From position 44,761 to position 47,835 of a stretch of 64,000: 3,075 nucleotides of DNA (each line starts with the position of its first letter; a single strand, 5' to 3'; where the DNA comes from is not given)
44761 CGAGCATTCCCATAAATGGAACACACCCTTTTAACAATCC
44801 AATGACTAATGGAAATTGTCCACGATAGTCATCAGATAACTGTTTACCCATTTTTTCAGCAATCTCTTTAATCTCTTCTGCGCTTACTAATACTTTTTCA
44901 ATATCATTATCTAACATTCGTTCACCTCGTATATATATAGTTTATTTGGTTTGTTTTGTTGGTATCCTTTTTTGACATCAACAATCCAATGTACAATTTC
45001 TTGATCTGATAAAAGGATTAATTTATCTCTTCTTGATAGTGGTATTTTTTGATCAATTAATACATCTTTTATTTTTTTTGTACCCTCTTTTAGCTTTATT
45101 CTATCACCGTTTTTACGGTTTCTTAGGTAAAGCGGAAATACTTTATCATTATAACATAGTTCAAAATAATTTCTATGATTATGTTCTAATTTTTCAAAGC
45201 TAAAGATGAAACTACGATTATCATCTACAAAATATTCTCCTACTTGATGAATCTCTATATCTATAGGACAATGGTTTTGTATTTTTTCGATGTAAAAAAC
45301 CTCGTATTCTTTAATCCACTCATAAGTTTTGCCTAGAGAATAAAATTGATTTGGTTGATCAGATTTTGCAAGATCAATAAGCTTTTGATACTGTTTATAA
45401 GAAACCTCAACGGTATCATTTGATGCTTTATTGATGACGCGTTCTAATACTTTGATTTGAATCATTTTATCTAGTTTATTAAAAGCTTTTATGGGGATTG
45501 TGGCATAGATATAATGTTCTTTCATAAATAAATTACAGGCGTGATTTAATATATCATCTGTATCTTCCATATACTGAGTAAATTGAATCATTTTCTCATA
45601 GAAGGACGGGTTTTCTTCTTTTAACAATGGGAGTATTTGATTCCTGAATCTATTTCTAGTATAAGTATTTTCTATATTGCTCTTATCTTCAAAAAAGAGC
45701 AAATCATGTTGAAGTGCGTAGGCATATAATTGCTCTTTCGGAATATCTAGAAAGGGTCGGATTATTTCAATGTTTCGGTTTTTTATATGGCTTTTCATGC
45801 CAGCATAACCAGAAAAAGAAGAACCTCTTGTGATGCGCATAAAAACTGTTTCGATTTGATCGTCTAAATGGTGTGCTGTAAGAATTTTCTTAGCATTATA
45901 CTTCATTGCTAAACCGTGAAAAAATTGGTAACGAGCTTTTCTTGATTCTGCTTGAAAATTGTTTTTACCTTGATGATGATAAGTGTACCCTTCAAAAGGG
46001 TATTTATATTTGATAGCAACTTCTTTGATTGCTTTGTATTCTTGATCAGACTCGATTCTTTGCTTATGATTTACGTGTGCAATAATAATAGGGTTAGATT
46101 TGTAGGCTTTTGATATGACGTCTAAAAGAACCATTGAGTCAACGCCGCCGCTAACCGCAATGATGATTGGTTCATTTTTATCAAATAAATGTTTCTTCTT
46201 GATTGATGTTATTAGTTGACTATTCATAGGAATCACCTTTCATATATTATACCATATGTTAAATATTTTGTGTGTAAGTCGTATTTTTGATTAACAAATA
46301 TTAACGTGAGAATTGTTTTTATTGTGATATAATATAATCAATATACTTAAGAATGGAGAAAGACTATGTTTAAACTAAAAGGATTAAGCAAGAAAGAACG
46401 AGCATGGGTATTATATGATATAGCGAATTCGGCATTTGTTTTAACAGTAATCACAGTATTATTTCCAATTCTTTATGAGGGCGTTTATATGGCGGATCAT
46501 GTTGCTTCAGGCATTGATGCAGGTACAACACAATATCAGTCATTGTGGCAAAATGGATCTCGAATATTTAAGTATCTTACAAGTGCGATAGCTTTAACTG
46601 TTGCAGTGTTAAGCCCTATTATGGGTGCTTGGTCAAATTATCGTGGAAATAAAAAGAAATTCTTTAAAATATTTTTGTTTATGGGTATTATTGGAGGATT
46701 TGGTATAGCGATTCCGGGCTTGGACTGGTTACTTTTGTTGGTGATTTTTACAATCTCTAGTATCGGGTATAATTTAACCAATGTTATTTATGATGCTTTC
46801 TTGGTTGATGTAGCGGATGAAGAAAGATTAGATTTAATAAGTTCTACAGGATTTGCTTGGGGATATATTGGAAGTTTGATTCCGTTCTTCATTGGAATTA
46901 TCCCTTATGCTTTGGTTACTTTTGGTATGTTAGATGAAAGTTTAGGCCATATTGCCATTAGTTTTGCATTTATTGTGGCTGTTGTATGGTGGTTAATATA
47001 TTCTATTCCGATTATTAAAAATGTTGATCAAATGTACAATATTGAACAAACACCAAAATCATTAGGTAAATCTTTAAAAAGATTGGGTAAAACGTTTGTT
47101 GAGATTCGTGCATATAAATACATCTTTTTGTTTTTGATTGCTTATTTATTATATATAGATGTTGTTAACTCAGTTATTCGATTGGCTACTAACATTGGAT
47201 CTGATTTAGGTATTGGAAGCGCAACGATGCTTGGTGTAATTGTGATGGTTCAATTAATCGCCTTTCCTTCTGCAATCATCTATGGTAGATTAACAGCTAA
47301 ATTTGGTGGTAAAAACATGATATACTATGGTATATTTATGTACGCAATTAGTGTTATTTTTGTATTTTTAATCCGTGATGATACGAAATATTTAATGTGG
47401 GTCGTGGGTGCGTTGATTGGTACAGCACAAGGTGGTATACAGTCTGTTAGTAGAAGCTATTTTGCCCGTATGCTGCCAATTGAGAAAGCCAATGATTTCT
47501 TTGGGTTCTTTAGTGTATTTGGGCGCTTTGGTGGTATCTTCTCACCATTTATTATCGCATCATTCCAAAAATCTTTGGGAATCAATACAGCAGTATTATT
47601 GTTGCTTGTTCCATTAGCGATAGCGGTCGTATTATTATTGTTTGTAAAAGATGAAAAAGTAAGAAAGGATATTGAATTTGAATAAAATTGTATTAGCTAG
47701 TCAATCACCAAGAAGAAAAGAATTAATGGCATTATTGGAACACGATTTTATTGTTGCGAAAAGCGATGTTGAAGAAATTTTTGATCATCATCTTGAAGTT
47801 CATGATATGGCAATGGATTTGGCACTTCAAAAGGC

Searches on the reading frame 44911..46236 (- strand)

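Call 78: search_protein_families(library=pfam, proteins=[window:44911-46236:-], max_evalue=0.00001)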
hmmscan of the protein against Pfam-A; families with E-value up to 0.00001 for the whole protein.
window:44911-46236:- (441 aa): 2 families
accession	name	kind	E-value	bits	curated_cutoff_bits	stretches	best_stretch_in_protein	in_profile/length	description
PF01171.26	ATP_bind_3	-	2e-54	184.5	27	1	24-200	2-182/182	PP-loop family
PF11734.13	TilS_C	-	8.9e-09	35.1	22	1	371-426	3-60/74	TilS substrate C-terminal domain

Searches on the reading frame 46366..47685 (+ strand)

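Call 78: search_protein_families(library=pfam, proteins=[window:46366-47685:+], max_evalue=0.00001)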
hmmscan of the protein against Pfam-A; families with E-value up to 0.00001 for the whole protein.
window:46366-47685:+ (439 aa): 2 families
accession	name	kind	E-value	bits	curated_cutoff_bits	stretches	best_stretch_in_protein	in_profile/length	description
PF11700.14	ATG22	-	4e-42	145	24.1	2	154-435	189-480/482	Vacuole effluxer Atg22 like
PF07690.21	MFS_1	-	2e-29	103.1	33.4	2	54-394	36-347/347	Major Facilitator Superfamily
